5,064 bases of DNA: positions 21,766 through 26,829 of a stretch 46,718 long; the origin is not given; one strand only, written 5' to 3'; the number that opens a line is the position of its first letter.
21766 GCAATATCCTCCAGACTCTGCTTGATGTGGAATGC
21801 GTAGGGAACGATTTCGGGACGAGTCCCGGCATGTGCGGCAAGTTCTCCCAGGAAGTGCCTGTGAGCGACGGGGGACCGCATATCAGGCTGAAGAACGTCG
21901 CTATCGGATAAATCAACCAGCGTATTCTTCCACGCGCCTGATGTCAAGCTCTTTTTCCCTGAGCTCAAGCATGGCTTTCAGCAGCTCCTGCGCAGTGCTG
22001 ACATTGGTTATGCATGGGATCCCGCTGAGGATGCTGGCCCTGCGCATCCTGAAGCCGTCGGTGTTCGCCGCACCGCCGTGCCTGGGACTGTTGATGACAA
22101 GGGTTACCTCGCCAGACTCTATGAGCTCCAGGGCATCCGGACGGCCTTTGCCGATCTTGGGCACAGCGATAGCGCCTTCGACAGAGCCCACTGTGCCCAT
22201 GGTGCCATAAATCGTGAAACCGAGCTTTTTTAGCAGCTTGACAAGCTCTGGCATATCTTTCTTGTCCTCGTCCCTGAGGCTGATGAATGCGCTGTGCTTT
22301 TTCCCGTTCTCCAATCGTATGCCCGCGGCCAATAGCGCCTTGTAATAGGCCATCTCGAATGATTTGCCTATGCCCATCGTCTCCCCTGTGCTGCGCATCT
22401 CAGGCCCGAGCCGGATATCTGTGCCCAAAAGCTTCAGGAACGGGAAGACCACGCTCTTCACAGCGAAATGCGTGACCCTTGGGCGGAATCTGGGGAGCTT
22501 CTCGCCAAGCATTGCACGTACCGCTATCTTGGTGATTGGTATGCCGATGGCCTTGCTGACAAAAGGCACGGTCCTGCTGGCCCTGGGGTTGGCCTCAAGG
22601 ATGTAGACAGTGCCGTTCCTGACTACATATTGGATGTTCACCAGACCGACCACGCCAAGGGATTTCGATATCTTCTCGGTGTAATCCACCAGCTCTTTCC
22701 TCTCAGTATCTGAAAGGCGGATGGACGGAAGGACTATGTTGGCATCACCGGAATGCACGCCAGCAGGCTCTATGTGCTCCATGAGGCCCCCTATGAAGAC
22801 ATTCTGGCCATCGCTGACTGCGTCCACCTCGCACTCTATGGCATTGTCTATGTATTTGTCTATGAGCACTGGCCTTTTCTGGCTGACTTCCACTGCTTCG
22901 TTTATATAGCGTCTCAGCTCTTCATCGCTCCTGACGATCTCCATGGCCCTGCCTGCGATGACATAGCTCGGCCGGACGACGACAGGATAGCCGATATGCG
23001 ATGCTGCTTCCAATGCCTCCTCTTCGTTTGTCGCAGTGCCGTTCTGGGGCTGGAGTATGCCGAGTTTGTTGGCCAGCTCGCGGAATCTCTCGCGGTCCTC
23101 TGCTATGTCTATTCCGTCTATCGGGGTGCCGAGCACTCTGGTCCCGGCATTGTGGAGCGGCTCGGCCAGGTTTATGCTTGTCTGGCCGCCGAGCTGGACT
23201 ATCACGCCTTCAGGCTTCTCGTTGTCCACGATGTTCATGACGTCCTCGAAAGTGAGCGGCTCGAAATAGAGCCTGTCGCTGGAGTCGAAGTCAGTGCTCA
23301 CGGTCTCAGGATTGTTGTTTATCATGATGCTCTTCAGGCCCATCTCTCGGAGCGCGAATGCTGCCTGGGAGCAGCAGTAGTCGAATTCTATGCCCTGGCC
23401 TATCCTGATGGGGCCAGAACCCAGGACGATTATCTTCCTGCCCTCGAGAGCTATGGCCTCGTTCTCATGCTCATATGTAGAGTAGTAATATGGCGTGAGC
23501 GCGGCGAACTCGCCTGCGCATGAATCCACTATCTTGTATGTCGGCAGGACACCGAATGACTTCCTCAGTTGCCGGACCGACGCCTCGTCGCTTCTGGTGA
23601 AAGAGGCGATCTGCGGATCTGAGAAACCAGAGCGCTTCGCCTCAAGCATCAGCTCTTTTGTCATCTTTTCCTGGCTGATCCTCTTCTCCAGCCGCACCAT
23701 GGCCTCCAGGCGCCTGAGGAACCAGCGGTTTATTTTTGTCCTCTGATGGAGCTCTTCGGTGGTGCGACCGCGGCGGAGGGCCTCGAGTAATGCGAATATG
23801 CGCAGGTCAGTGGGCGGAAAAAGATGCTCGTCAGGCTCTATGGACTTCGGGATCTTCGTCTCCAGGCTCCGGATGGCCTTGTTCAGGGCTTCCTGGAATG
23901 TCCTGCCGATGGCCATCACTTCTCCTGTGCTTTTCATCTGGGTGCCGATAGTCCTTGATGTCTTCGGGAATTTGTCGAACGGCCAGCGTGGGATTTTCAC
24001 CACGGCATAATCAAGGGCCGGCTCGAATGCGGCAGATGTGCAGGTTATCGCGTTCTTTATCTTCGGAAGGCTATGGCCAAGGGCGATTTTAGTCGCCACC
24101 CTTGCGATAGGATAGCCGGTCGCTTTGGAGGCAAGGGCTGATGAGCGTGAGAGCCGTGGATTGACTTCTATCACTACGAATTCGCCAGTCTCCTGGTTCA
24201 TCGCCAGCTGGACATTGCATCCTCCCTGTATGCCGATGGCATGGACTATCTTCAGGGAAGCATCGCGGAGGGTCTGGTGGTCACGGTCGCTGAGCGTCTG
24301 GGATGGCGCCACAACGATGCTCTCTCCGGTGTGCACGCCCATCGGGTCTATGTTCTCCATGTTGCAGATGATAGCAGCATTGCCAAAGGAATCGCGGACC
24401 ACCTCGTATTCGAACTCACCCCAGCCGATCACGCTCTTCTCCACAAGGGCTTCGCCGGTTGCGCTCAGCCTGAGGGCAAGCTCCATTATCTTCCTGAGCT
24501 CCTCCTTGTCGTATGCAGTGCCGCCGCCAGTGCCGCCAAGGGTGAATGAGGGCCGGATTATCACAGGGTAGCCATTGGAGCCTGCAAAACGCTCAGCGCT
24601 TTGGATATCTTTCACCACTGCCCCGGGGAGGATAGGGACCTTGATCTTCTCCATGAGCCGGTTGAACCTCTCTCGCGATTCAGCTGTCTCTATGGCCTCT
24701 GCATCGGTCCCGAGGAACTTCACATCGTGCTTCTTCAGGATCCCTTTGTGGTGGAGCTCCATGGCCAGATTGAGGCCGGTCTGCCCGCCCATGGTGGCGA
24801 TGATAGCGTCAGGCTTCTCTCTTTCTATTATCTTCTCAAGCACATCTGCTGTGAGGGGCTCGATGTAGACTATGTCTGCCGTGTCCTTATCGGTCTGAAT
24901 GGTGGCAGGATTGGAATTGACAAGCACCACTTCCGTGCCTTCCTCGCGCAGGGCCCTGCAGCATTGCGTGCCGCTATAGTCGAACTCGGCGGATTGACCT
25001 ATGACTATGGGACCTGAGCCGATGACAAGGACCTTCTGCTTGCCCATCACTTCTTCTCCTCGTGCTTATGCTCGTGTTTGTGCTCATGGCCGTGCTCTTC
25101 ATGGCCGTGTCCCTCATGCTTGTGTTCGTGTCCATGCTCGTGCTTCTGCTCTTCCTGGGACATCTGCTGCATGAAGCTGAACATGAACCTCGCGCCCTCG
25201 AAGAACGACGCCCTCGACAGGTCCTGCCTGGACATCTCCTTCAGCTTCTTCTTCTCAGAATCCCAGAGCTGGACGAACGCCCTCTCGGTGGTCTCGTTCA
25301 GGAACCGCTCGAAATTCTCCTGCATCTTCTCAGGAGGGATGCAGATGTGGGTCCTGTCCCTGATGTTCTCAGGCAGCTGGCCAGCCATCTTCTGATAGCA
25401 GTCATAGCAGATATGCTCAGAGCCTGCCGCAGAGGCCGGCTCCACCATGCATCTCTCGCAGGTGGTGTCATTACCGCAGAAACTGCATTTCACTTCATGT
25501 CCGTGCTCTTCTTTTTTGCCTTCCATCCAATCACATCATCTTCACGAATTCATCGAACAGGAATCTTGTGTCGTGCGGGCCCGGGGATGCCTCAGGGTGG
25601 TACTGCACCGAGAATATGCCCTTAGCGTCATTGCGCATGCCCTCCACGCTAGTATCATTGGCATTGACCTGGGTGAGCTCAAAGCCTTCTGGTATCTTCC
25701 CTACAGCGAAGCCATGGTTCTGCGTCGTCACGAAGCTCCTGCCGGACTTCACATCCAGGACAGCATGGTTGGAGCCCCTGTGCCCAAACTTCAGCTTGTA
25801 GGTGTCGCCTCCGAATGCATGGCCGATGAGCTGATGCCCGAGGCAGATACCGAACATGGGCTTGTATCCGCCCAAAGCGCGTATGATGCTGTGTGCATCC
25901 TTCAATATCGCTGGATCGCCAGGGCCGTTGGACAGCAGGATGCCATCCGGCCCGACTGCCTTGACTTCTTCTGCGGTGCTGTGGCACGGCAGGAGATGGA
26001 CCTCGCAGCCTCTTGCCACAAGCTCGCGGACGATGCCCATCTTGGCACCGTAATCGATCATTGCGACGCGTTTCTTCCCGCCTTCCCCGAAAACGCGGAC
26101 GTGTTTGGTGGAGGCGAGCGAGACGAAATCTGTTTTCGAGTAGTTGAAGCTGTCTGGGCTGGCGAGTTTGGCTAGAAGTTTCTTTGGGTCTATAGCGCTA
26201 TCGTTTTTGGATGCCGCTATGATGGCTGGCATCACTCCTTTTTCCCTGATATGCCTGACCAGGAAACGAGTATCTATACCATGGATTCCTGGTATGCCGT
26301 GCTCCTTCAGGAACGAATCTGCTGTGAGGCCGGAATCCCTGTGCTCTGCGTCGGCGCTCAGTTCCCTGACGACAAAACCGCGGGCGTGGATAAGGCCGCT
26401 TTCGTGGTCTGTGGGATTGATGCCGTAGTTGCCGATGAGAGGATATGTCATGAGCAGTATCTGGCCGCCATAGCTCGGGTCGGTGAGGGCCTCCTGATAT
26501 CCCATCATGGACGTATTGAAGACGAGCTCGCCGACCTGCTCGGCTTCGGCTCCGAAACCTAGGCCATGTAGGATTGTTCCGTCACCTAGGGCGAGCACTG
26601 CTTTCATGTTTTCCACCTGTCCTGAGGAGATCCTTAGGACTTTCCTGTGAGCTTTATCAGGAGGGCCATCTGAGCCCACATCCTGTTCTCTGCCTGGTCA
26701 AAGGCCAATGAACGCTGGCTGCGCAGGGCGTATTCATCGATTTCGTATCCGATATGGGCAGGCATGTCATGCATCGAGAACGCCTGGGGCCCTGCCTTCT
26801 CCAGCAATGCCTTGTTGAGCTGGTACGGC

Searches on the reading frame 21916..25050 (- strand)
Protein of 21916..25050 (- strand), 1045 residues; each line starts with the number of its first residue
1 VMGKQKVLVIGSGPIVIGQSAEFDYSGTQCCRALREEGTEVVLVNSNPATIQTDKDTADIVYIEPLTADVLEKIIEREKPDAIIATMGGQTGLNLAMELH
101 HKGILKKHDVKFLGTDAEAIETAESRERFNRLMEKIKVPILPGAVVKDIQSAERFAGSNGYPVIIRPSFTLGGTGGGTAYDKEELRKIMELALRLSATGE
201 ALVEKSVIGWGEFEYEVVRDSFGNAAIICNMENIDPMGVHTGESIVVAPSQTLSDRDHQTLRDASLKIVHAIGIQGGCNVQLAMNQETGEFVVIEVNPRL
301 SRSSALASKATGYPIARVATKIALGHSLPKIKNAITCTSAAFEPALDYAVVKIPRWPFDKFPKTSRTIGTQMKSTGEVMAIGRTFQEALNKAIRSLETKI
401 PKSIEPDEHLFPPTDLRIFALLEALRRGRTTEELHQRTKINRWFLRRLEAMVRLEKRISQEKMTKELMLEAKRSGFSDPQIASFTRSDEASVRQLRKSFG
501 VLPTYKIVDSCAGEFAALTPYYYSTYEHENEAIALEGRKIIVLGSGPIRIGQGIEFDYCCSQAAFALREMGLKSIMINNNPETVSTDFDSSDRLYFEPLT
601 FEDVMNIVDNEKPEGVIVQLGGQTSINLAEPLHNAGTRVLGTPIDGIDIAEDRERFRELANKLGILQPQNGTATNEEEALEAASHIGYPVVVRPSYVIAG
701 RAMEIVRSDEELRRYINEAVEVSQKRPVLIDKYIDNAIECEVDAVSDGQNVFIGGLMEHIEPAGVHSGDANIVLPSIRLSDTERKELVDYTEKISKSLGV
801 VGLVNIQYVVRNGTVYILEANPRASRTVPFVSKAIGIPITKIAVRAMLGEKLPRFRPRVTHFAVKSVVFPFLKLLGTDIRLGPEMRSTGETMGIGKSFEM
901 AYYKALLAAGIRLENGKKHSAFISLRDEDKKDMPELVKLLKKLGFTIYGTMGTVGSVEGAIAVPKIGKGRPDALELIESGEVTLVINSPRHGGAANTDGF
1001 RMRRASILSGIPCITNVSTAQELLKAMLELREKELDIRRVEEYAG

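Call 9: search_protein_families(library=pfam, proteins=[window:21916-25050:-], max_evalue=0.001)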
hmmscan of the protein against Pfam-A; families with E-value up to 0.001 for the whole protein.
window:21916-25050:- (1045 aa): 11 families
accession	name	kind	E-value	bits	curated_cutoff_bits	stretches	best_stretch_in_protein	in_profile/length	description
PF02786.22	CPSase_L_D2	-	1.4e-110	368.2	19.8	2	126-330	2-210/211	Carbamoyl-phosphate synthase L chain, ATP binding domain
PF25596.1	CPSase_L_D1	-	5.8e-100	329.8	27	2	4-121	2-117/118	Carbamoyl phosphate synthase preATP-grasp domain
PF02787.25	CPSase_L_D3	-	1.1e-24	86.7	26.6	1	410-484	3-79/80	Carbamoyl-phosphate synthetase large chain, oligomerisation domain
PF07478.18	Dala_Dala_lig_C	-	1.8e-18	67.3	24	2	671-822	20-174/204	D-ala D-ala ligase C-terminus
PF02222.28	ATP-grasp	-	3.9e-17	62.9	27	2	660-824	3-163/179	ATP-grasp domain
PF15632.11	ATPgrasp_Ter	-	3.5e-14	53.1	29.1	1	783-864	45-125/131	ATP-grasp in the biosynthetic pathway with Ter operon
PF02142.27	MGS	-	3.6e-12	46.7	24.1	1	934-1015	3-94/94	MGS-like domain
PF02655.19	ATP-grasp_3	-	1.2e-11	45.4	23.2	1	664-824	15-157/160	ATP-grasp domain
PF01071.24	GARS_A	-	4.9e-07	30.2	27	1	657-752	7-106/194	Phosphoribosylglycinamide synthetase, ATP-grasp (A) domain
PF13549.11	ATP-grasp_5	-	8.3e-06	25.8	27.6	0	656-693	15-52/221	ATP-grasp domain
PF02254.24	TrkA_N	-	0.00087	20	23.8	0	27-90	10-73/116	TrkA-N domain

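Call 66: find_homologous_proteins(query=window:21916-25050:-, max_evalue=1e-50)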
Query window:21916-25050:- (1045 aa): 8000 proteins with E <= 1e-50 among 8000 candidates; the best 120 are listed.
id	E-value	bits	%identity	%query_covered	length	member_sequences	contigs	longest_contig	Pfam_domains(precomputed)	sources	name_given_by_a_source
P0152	0.0e+0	2177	93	100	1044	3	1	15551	PF25596.2,PF02142.28,PF13535.12,PF15632.12,PF13549.12,PF02786.23,PF02787.26,PF02222.28,PF02655.20,PF01071.25,PF07478.19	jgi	jgi:carbamoyl-phosphate synthase large subunit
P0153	0.0e+0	2076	89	100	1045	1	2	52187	PF25596.2,PF02142.28,PF13535.12,PF15632.12,PF13549.12,PF02786.23,PF02787.26,PF02222.28,PF02655.20,PF01071.25,PF07478.19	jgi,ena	-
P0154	0.0e+0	1939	82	100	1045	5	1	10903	PF25596.2,PF02142.28,PF13535.12,PF15632.12,PF13549.12,PF02786.23,PF02787.26,PF02222.28,PF02655.20,PF01071.25,PF07478.19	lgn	-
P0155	0.0e+0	1939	81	100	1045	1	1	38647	PF25596.2,PF02142.28,PF15632.12,PF13549.12,PF02786.23,PF02787.26,PF02222.28,PF02655.20,PF07478.19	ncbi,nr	ncbi:MAG: carbamoyl-phosphate synthase large subunit [Candidatus ainarchaeum sp.]|nr:carbamoyl-phosp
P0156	0.0e+0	1914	80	100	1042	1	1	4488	PF25596.2,PF02142.28,PF13535.12,PF15632.12,PF13549.12,PF02786.23,PF02787.26,PF02222.28,PF02655.20,PF01071.25,PF07478.19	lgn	-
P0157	0.0e+0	1905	81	100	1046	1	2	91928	PF25596.2,PF02142.28,PF13535.12,PF15632.12,PF13549.12,PF02786.23,PF02787.26,PF02222.28,PF02655.20,PF01071.25,PF07478.19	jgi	jgi:carbamoyl-phosphate synthase large subunit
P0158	0.0e+0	1902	81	100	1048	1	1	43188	PF15632.12,PF13549.12,PF02787.26,PF02222.28,PF08443.17,PF02655.20,PF01071.25,PF07478.19,PF25596.2,PF02142.28,PF13535.12,PF02786.23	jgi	jgi:carbamoyl-phosphate synthase large subunit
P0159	0.0e+0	1901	81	100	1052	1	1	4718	PF25596.2,PF02142.28,PF13535.12,PF15632.12,PF13549.12,PF02786.23,PF02787.26,PF02222.28,PF02655.20,PF01071.25,PF07478.19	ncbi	-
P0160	0.0e+0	1897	80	100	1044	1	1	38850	PF25596.2,PF02142.28,PF15632.12,PF02786.23,PF02787.26,PF02222.28,PF02655.20,PF07478.19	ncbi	ncbi:MAG: carbamoyl-phosphate synthase large subunit [Candidatus Micrarchaeota archaeon]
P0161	0.0e+0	1893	81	99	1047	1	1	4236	PF25596.2,PF02142.28,PF13535.12,PF15632.12,PF13549.12,PF02786.23,PF02787.26,PF02222.28,PF02655.20,PF01071.25,PF07478.19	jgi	jgi:carbamoyl-phosphate synthase large subunit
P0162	0.0e+0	1892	80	99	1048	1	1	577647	PF15632.12,PF13549.12,PF02787.26,PF02222.28,PF08443.17,PF02655.20,PF01071.25,PF07478.19,PF25596.2,PF02142.28,PF13535.12,PF02786.23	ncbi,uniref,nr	ncbi:Pyruvate carboxylase subunit A [Candidatus Bilamarchaeum dharawalense]|uniref:Carbamoyl phospha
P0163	0.0e+0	1891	81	99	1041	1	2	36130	PF25596.2,PF02142.28,PF13535.12,PF15632.12,PF13549.12,PF02786.23,PF02787.26,PF02222.28,PF02655.20,PF01071.25,PF07478.19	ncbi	-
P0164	0.0e+0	1886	79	100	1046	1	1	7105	PF25596.2,PF02142.28,PF13535.12,PF15632.12,PF02786.23,PF02787.26,PF02222.28,PF02655.20,PF01071.25,PF07478.19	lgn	-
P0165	0.0e+0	1885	80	100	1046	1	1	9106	PF25596.2,PF02142.28,PF13535.12,PF15632.12,PF13549.12,PF02786.23,PF02787.26,PF02222.28,PF02655.20,PF01071.25,PF07478.19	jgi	jgi:carbamoyl-phosphate synthase large subunit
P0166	0.0e+0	1882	79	100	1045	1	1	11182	PF25596.2,PF02142.28,PF13535.12,PF15632.12,PF02786.23,PF02787.26,PF02222.28,PF02655.20,PF07478.19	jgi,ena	-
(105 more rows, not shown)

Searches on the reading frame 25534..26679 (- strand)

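Call 48: search_protein_families(library=pfam, proteins=[window:25534-26679:-], max_evalue=0.0001)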
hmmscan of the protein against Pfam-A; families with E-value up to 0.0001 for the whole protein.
window:25534-26679:- (382 aa): 3 families
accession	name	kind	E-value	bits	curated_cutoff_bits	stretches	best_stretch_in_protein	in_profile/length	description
PF00117.34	GATase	-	2.2e-51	174.7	22.8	1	207-381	2-190/190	Glutamine amidotransferase class-I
PF00988.28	CPSase_sm_chain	-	4.4e-49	165.9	27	1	29-154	1-126/126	Carbamoyl-phosphate synthase small chain, CPSase domain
PF07722.19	Peptidase_C26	-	8.3e-10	39.2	20.5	1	267-363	100-219/219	Peptidase C26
